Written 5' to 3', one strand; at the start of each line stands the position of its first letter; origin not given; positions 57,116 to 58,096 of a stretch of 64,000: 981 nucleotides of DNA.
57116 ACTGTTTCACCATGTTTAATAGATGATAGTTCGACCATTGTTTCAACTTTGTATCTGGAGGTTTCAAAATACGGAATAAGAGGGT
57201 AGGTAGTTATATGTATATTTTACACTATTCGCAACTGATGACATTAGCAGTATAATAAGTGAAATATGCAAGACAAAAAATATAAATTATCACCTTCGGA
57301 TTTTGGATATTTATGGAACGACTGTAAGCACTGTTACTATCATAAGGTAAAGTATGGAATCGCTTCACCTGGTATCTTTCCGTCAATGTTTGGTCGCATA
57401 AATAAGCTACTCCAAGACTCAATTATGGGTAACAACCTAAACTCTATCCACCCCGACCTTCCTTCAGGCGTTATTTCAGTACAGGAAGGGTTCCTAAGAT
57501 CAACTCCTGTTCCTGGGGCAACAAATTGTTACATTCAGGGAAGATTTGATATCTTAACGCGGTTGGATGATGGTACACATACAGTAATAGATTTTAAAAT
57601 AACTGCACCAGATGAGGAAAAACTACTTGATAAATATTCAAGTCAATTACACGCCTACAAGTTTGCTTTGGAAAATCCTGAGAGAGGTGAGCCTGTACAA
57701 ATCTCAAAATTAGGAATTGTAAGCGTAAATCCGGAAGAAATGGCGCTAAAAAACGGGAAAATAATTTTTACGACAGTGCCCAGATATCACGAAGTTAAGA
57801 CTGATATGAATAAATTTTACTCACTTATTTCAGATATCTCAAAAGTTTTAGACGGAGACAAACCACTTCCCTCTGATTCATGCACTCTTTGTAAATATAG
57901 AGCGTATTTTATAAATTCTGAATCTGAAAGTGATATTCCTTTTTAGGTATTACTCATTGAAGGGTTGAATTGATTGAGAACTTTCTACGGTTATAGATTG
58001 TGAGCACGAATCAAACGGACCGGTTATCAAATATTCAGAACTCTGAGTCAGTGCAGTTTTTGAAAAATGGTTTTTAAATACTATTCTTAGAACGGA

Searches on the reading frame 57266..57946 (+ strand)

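Call 93: search_protein_families(library=pfam, proteins=[window:57266-57946:+], max_evalue=0.0001)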
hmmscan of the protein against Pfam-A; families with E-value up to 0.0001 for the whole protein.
window:57266-57946:+ (226 aa): 1 family
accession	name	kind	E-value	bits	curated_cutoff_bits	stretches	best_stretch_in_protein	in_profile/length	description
PF12705.13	PDDEXK_1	-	1.1e-08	35.7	22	1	88-213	122-244/247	PD-(D/E)XK nuclease superfamily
